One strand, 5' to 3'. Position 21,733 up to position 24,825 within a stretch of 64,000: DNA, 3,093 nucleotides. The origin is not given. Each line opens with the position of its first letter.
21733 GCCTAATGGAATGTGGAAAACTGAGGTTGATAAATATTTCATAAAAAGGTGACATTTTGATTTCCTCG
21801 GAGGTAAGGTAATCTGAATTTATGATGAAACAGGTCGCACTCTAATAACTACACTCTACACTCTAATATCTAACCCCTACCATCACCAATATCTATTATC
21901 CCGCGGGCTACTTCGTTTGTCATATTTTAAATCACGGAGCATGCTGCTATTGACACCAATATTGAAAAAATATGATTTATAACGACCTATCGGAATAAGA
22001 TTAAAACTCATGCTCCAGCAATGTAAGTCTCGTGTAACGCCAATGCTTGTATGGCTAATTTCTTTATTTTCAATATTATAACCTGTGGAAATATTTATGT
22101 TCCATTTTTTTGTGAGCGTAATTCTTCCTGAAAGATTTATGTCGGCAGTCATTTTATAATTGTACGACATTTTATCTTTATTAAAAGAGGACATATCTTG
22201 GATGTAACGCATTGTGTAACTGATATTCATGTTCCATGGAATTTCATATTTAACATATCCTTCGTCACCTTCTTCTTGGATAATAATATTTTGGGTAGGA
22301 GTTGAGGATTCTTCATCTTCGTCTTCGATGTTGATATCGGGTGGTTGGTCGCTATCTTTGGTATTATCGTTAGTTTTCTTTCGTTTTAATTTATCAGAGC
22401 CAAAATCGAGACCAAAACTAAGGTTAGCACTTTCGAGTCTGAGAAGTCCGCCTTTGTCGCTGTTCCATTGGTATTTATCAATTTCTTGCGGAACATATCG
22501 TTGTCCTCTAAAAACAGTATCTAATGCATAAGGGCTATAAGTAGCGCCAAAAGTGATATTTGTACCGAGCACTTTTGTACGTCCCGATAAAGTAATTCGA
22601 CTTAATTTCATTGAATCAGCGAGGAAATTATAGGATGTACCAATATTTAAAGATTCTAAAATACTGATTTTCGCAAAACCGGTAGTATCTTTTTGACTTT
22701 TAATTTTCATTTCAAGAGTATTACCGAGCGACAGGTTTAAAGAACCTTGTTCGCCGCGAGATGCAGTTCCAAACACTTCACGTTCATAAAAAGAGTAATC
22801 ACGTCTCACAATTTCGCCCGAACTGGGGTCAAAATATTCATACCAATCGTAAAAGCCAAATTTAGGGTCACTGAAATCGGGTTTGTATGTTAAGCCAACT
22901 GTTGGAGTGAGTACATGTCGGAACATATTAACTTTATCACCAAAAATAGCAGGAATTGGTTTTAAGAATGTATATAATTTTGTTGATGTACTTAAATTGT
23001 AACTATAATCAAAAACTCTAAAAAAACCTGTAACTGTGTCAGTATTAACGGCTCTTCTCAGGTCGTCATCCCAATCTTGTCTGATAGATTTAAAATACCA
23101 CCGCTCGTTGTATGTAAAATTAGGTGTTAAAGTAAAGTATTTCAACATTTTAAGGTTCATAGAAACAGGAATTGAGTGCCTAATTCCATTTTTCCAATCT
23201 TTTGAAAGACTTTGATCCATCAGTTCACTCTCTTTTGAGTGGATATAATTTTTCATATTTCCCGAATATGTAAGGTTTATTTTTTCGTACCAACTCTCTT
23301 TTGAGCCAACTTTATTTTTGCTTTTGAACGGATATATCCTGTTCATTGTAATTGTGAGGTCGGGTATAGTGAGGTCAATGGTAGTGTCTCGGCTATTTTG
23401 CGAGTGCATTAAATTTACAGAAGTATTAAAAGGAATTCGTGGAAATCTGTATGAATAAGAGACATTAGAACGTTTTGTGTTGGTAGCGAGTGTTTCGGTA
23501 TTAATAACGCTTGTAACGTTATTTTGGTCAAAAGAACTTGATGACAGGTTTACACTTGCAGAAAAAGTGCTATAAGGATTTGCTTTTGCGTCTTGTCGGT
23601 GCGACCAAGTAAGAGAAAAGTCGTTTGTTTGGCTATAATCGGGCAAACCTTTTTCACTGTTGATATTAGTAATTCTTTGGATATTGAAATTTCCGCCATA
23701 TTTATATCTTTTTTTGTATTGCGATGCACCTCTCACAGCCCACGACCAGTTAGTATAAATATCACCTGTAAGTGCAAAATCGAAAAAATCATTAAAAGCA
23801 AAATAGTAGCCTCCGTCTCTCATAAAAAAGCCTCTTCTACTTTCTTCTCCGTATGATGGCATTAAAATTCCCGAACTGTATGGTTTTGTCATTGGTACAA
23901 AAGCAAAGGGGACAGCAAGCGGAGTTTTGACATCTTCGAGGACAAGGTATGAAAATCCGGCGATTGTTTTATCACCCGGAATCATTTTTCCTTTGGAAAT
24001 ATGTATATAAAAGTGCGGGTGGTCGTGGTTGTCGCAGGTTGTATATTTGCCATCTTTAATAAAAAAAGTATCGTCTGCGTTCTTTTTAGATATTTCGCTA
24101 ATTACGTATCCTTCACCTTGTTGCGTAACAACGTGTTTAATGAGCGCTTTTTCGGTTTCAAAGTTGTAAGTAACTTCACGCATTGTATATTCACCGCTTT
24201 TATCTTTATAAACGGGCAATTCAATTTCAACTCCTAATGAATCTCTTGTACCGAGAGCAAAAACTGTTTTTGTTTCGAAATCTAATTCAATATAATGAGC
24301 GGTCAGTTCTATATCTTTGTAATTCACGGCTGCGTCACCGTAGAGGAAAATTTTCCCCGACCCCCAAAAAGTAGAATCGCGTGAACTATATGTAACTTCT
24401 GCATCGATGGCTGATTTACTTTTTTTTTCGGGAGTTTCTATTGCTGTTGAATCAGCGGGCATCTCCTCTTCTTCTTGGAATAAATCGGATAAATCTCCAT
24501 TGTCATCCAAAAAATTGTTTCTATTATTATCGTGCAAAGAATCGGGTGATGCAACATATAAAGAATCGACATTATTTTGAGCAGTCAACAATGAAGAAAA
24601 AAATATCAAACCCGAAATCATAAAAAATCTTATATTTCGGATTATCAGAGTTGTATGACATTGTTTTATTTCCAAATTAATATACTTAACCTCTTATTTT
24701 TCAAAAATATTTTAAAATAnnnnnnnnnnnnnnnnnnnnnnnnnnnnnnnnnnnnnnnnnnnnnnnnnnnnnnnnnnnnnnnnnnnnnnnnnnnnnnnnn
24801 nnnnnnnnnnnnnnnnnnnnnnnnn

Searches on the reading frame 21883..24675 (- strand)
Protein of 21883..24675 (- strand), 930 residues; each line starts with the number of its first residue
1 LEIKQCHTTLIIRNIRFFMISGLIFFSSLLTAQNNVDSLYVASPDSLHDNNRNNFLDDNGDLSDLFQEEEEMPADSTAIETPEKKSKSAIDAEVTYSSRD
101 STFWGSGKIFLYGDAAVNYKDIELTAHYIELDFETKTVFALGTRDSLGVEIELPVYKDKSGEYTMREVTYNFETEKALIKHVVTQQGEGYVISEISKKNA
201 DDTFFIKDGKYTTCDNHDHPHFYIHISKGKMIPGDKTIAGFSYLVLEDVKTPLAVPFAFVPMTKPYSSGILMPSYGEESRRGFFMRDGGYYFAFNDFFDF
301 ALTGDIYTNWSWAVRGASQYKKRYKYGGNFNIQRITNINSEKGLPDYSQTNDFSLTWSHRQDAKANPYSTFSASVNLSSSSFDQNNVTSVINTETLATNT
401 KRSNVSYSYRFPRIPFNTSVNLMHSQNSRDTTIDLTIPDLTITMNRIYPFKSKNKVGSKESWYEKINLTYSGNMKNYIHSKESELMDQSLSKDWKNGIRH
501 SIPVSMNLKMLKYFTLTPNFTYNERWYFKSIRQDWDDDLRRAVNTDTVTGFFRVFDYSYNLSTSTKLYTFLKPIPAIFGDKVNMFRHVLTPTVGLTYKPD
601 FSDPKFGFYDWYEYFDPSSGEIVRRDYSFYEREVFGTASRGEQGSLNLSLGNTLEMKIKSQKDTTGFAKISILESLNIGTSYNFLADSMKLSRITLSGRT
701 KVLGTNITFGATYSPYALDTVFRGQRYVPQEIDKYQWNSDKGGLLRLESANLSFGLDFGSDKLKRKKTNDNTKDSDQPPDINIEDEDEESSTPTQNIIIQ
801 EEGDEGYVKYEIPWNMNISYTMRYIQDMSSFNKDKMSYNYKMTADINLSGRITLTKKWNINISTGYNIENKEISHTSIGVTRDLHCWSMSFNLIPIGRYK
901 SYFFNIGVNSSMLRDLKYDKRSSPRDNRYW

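Call 21: search_protein_families(library=pfam, proteins=[window:21883-24675:-], max_evalue=0.001)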
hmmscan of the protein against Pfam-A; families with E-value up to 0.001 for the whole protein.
window:21883-24675:- (930 aa): 1 family
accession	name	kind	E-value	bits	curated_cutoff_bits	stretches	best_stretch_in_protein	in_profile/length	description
PF19838.5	LptD_2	-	1.8e-166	554.9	22.5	1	238-716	2-464/464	LptD protein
